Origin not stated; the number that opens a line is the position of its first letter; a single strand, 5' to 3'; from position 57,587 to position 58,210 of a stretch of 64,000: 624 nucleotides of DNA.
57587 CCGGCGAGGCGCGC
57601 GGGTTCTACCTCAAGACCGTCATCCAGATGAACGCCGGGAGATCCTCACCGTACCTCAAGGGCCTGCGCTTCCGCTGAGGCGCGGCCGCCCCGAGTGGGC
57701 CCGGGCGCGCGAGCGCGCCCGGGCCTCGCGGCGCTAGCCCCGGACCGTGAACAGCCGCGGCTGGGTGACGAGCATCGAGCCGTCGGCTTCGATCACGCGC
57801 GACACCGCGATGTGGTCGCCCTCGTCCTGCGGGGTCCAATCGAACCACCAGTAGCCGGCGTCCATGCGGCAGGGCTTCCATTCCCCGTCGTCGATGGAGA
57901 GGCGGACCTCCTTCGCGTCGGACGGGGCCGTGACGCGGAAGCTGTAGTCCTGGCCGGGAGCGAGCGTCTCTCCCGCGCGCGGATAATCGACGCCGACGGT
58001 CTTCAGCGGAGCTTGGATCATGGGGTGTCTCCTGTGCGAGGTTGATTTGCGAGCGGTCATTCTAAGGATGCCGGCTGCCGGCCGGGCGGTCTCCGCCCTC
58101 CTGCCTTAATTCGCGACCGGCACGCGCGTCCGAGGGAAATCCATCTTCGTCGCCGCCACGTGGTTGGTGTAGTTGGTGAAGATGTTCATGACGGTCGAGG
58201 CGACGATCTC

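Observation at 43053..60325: Four-member paralogous family of about 100-aa Ig-like proteins with invariant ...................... core, partly translationally coupled and linked to a sensor-less histidine kinase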

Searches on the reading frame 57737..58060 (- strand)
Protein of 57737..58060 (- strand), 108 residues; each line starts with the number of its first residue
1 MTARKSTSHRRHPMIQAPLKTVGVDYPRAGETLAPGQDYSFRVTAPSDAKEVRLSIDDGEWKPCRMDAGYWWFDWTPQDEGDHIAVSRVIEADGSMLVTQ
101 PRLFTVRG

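Call 5: search_protein_families(library=pfam, proteins=[window:57737-58060:-], max_evalue=1)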
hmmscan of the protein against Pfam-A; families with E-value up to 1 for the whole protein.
window:57737-58060:- (108 aa): 1 family
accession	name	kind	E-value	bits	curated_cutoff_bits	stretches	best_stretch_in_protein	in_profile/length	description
PF17957.7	Big_7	-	0.004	18.2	24.1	1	21-83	2-66/70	Bacterial Ig domain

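Call 8: find_homologous_proteins(query=window:57737-58060:-)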
Query window:57737-58060:- (108 aa): 22 proteins with E <= 0.001 among 24 candidates.
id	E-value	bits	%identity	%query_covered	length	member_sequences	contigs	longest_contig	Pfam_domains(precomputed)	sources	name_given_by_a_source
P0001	1.1e-59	217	100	88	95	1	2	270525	-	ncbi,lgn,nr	ncbi:MAG: hypothetical protein HYV14_01890 [Elusimicrobia bacterium]|nr:hypothetical protein [Elusim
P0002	1.9e-47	177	83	88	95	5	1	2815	-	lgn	-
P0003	7.6e-47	175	80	87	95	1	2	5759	-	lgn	-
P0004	1.6e-46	174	81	86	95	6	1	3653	-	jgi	jgi:hypothetical protein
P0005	5.9e-46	173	80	87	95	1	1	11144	-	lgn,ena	-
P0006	3.8e-45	170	80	87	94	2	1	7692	-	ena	-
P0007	4.0e-45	170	78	87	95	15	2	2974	-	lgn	-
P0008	4.4e-45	170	79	88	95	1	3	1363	-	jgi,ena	-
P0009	1.3e-44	168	78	87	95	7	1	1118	-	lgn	-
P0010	3.6e-44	167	76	87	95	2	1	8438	-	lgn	-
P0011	4.1e-40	154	70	88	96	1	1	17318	-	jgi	jgi:hypothetical protein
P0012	2.9e-38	148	68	86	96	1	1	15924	-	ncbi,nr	ncbi:MAG: hypothetical protein HY554_16655 [Elusimicrobia bacterium]|nr:hypothetical protein [Elusim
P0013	6.5e-38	147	64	95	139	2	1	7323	-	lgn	-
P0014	1.5e-37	146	67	87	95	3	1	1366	-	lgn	-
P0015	4.8e-36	141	68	87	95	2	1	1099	-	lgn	-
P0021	6.0e-33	131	63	87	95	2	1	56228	-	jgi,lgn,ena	-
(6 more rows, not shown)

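Call 15: find_encoding_contigs(protein=P0011, flank=10000, max_places=3)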
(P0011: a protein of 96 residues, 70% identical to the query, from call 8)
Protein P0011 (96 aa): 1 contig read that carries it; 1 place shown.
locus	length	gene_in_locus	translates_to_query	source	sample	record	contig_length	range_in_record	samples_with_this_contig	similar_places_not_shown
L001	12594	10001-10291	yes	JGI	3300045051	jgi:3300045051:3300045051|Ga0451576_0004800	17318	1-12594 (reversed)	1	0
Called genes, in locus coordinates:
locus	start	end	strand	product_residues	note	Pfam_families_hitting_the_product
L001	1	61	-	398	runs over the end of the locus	PF12804:NTP_transf_3, PF25084:LbH_EIF2B, PF25087:GMPPB_C (faint), PF00132:Hexapep (faint), PF14602:Hexapep_2 (faint)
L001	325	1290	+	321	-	-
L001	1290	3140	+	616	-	-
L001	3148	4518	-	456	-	PF03446:NAD_binding_2, PF03721:UDPG_MGDP_dh_N, PF00984:UDPG_MGDP_dh, PF03720:UDPG_MGDP_dh_C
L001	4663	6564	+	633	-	PF13522:GATase_6, PF13537:GATase_7, PF01380:SIS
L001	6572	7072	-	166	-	-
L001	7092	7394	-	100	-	-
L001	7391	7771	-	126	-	-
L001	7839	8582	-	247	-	PF02518:HATPase_c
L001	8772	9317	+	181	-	PF02627:CMD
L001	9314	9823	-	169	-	PF01814:Hemerythrin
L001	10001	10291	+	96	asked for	-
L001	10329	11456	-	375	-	-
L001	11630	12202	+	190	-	-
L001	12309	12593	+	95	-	?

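Call 16: find_encoding_contigs(protein=P0021, flank=10000, max_places=3)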
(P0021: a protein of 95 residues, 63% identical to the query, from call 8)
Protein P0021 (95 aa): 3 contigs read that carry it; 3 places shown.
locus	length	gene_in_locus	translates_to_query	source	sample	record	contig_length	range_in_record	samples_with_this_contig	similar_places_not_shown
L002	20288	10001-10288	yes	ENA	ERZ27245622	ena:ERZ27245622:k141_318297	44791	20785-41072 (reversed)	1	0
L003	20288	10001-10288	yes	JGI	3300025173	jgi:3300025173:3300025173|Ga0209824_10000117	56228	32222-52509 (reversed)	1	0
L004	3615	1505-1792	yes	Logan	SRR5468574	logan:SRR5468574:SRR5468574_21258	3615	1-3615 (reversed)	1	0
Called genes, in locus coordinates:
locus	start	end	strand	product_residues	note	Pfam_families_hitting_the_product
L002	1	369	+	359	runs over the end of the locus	PF00149:Metallophos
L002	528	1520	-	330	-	PF13421:Band_7_1, PF01145:Band_7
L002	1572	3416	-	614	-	PF04280:Tim44, PF04391:DUF533 (faint), PF05099:TerB (faint)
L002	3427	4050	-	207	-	PF04263:TPK_catalytic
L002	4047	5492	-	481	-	PF00884:Sulfatase (faint), PF01663:Phosphodiest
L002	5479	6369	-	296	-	PF01545:Cation_efflux, PF16916:ZT_dimer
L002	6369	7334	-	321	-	PF08032:SpoU_sub_bind, PF00588:SpoU_methylase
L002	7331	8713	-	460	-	PF01406:tRNA-synt_1e, PF09334:tRNA-synt_1g (faint)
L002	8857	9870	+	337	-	PF01699:Na_Ca_ex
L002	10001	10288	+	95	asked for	-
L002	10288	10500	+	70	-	-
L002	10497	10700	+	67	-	-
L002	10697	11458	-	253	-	PF00892:EamA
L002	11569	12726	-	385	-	PF01128:IspD, PF12804:NTP_transf_3, PF02542:YgbB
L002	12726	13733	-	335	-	-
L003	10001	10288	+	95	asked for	-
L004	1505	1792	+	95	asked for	-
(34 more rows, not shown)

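Call 17: predict_structure(alignment_id=A2)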
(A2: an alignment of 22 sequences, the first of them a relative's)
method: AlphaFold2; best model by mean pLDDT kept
length: 95 residues; sequences in the alignment: 22
mean_pLDDT: 89.3   pTM: 0.77
mean pLDDT of the five models: 89.3, 89.0, 87.4, 87.3, 85.4
residues with pLDDT >= 90: 68; 70-90: 19; 50-70: 3; < 50: 5
segments of 3 or more residues with pLDDT < 50: 1-5
pLDDT, mean of each block of 10 residues (from residue 1): 57 91 95 92 96 94 94 93 90 94
secondary structure, 60 per line:
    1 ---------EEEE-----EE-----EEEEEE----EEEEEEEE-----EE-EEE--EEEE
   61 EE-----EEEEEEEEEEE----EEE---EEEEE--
elements in order: E10-13 E26-31 E36-43 E52-54 E57-62 E68-78 E83-85 E89-93

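Call 19: fold_search(model_id=the predicted structure, library=pdb)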
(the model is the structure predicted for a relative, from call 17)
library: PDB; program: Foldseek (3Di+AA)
matches with E <= 10: 1985; with E <= 0.001: 29
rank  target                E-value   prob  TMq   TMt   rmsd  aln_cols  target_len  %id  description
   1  9kvu                  1.0e-05  1.00  0.77  0.77   2.4        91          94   18  Structure of B1 domain in the bifunctional enzyme CelAly (released 2026-03-18)
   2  3pdg                  1.4e-05  1.00  0.76  0.78   2.1        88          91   19  Structures of Clostridium thermocellum CbhA fibronectin(III)-like modules (released 2011-11-23)
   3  3pdd                  2.7e-05  1.00  0.73  0.39   2.7        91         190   20  Structures of Clostridium thermocellum CbhA fibronectin(III)-like modules (released 2011-11-23)
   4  3r18                  2.9e-05  1.00  0.70  0.20   4.3       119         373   13  Chicken sulfite oxidase double mutant with altered activity and substrate affinity (released 2012-02-08)
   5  2a9a_B                3.5e-05  1.00  0.71  0.21   4.0       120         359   12  Crystal structure of recombinant chicken sulfite oxidase with the bound product, sulfate, at the active site (released 2005-08-02)
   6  2a99                  4.2e-05  1.00  0.71  0.20   4.3       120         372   13  Crystal structure of recombinant chicken sulfite oxidase at resting state (released 2005-08-02)
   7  3hc2                  4.4e-05  1.00  0.71  0.20   4.3       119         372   13  Crystal Structure of chicken sulfite oxidase mutant Tyr 322 Phe (released 2010-06-16)
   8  3pe9_B                4.6e-05  1.00  0.65  0.71   2.9        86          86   19  Structures of Clostridium thermocellum CbhA fibronectin(III)-like modules (released 2011-11-23)
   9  3r19                  5.4e-05  1.00  0.72  0.20   4.3       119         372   13  Chicken sulfite oxidase triple mutant with altered activity and substrate affinity (released 2012-02-08)
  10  2a9b                  5.7e-05  1.00  0.70  0.20   4.4       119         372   13  Crystal structure of R138Q mutant of recombinant sulfite oxidase at resting state (released 2005-08-02)
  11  1sox_B                6.7e-05  1.00  0.70  0.17   4.5       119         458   13  SULFITE OXIDASE FROM CHICKEN LIVER (released 1998-04-29)
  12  3pe9_A                6.7e-05  1.00  0.66  0.69   2.9        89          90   17  Structures of Clostridium thermocellum CbhA fibronectin(III)-like modules (released 2011-11-23)
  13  8cka_A                7.1e-05  1.00  0.75  0.16   2.3        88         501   15  Deinococcus radidurans HPI S-layer (released 2023-04-19)
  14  3hbp                  8.8e-05  1.00  0.71  0.20   4.4       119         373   13  The crystal structure of C185S mutant of recombinant sulfite oxidase with bound substrate, sulfite, at the active site (released 2010-04-14)
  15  3hbg                  9.3e-05  1.00  0.71  0.21   4.3       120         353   13  Structure of recombinant Chicken Liver Sulfite Oxidase mutant C185S (released 2010-04-14)
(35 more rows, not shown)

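Call 20: search_protein_representatives(alignment_id=A2)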
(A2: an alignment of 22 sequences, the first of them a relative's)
Query: 22 sequences, 94 profile positions. Proteins with E-value up to 0.001 (for the whole library): 1412; up to 1e-10: 642; up to 1e-30: 24. The best 150 are listed.
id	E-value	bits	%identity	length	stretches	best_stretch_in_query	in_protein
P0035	3.7e-83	289.6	-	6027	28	33-80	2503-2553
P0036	2.3e-64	229.3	-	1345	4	5-71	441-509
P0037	1.6e-59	213.8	-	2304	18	7-92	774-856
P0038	8.9e-56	201.8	-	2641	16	25-92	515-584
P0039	2.5e-54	197.2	-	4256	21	6-90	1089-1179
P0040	2.1e-48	178.2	-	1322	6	6-80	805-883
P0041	5.0e-48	177.0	-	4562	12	22-92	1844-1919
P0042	7.1e-45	166.9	-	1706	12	25-91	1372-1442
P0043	2.6e-40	152.2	-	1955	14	31-92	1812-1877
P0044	5.4e-40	151.2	-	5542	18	50-92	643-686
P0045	8.9e-39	147.3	-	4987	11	26-83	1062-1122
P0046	1.6e-36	140.1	-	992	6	26-93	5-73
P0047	6.3e-36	138.2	-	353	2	8-90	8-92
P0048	5.3e-35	135.2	-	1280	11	31-90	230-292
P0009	9.6e-34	131.2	-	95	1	1-91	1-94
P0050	6.9e-33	128.4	-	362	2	5-92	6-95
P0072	1.1e-25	105.3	-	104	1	7-92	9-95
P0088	6.9e-24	99.6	-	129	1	4-92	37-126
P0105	2.0e-22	94.9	-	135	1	6-91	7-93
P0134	2.3e-21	91.5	-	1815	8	7-86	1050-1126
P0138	3.4e-21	91.0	-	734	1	6-91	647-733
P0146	5.9e-21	90.2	-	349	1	4-93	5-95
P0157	2.1e-20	88.4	-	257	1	7-91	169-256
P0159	2.2e-20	88.4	-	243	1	11-91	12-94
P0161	2.8e-20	88.0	-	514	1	7-91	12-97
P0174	5.3e-20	87.1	-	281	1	6-92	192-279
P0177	5.9e-20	87.0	-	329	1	4-90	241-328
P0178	6.1e-20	86.9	-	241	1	7-91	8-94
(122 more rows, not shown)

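Call 21: search_protein_families(library=pfam, proteins=[P0047, P0050, P0138, P0146, P0157, P0159, P0161, P0174, P0177, P0178], max_evalue=0.01)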
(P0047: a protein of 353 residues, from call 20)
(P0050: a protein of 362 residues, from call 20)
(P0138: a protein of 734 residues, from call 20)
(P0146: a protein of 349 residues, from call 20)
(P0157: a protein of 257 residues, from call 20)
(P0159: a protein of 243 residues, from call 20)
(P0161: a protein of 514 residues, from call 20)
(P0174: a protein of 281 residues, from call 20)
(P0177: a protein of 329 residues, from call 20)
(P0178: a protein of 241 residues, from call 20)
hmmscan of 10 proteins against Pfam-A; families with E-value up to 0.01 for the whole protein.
P0047 (353 aa): 0 families

P0050 (362 aa): 3 families
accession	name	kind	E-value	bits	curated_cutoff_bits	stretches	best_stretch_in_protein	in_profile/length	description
PF01842.31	ACT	-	5.3e-07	29.7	27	0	211-252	12-55/66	ACT domain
PF19571.5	ACT_8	-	0.0032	17.7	23.5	1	133-233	3-103/141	ACT domain pair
PF22629.2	ACT_AHAS_ss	-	0.0093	16.6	27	0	136-190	1-57/67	AHAS small subunit-like ACT domain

P0138 (734 aa): 1 family
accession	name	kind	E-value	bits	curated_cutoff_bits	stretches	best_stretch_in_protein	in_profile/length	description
PF00342.24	PGI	-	1.7e-14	53.8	22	1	38-330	18-309/486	Phosphoglucose isomerase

P0146 (349 aa): 0 families

P0157 (257 aa): 2 families
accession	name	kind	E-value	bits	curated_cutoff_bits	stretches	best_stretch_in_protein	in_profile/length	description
PF00072.30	Response_reg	-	8.2e-15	55.4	30.2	1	8-120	1-110/111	Response regulator receiver domain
PF23198.2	PDE8A_N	-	0.002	18.5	29.6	1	13-76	18-82/147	PDE8A-like, N-terminal domain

P0159 (243 aa): 3 families
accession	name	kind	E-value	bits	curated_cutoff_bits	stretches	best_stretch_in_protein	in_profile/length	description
PF00571.33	CBS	-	5e-26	91.2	24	2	107-159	1-54/57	CBS domain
PF01590.32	GAF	-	7.5e-05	23.7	22.4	0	176-240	60-126/133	GAF domain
PF13185.12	GAF_2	-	0.0022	18.7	28.6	0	100-152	51-107/136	GAF domain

P0161 (514 aa): 2 families
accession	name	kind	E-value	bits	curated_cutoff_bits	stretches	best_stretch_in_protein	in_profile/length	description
PF00120.29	Gln-synt_C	-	3e-50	171.7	24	1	253-505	66-327/344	Glutamine synthetase, catalytic domain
PF03951.24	Gln-synt_N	-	3.7e-13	49.3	33.4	1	127-205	1-82/82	Glutamine synthetase, beta-Grasp domain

P0174 (281 aa): 0 families

P0177 (329 aa): 0 families

P0178 (241 aa): 3 families
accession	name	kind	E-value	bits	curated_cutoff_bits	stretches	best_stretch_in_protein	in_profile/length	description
PF19571.5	ACT_8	-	8.4e-05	22.8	23.5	1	107-228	4-125/141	ACT domain pair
PF13035.11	DUF3896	-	0.0011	19.6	25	1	146-182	9-45/61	Protein of unknown function (DUF3896)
PF02120.21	Flg_hook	-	0.0076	16.5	29.8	0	141-173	43-75/85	Flagellar hook-length control protein FliK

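Call 26: search_protein_families(library=ncbifam, proteins=[P0001, P0088, P0036, P0174, P0146], max_evalue=0.1)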
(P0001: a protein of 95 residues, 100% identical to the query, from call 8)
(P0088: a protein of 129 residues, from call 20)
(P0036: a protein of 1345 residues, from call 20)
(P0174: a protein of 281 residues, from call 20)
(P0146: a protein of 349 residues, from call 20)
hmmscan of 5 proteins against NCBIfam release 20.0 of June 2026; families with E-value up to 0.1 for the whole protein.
P0001 (95 aa): 0 families

P0088 (129 aa): 0 families

P0036 (1345 aa): 1 family
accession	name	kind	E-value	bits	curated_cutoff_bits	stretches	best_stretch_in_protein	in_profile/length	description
NF002695.0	PRK02487.1-4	equivalog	0.068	12.8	282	0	608-635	120-147/165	heme-degrading domain-containing protein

P0174 (281 aa): 0 families

P0146 (349 aa): 0 families

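Call 29: search_solved_structures(query=A3, max_evalue=1, show_alignments=2)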
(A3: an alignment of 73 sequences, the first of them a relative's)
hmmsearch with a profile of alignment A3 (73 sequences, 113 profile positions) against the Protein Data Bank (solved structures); distinct sequences matched with E-value up to 1: 4.
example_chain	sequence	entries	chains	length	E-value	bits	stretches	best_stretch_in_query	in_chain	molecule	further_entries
6mou_A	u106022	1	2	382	0.1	15.9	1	17-62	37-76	Isoamylase N-terminal domain protein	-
6mot_A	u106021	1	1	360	0.11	15.8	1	17-62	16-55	Isoamylase N-terminal domain protein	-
2yn3_A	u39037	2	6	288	0.12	15.7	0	31-99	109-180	PUTATIVE INNER MEMBRANE PROTEIN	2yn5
6gfi_E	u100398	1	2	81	0.22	14.9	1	38-68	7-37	Amyloid-beta A4 protein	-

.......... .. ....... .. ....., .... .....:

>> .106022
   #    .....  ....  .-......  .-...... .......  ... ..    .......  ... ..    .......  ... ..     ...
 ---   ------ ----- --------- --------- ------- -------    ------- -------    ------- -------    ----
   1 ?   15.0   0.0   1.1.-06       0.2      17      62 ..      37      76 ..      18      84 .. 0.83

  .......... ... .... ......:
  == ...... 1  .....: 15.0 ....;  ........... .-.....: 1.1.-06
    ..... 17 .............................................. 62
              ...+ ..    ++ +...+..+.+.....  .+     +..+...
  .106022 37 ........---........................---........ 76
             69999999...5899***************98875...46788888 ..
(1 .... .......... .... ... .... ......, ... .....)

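Call 30: search_protein_families(library=pfam, alignment_id=A3, max_evalue=10)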
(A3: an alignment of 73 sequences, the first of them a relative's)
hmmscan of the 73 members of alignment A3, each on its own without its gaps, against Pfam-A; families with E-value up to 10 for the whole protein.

A. member 1, P0001 (95 aa): 1 family
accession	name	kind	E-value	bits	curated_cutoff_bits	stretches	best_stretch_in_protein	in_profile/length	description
PF17957.7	Big_7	-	0.0028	18.7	24.1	1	8-70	2-66/70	Bacterial Ig domain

B. families by the number of members that match (of 73 scanned): 33 families (the first 25 are shown)
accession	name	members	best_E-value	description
PF17957.7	Big_7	15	9.3e-06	Bacterial Ig domain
PF19077.6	Big_13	8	8.7e-05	Bacterial Ig-like domain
PF07495.19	Y_Y_Y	3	0.043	Y_Y_Y domain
PF13860.13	FlgD_ig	2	0.051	FlgD Ig-like domain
PF16370.11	MetallophosC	2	0.062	C terminal of Calcineurin-like phosphoesterase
PF01357.27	Expansin_C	2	0.083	Expansin C-terminal domain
PF17962.7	bMG6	1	0.0019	Bacterial macroglobulin domain 6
PF10385.14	RNA_pol_Rpb2_45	1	0.012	RNA polymerase beta subunit external 1 domain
PF19694.4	DUF6194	1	0.019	Family of unknown function (DUF6194)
PF19625.5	DUF6130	1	0.023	Family of unknown function (DUF6130)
PF24063.1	DUF7363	1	0.026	Domain of unknown function (DUF7363)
PF10511.15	Cementoin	1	0.026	Trappin protein transglutaminase binding domain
PF23196.1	NOMO_6th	1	0.034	NOMO sixth transthyretin-like domain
PF08092.16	Toxin_22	1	0.046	Magi peptide toxin family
PF18027.6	Pepdidase_M14_N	1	0.053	Cytosolic carboxypeptidase N-terminal domain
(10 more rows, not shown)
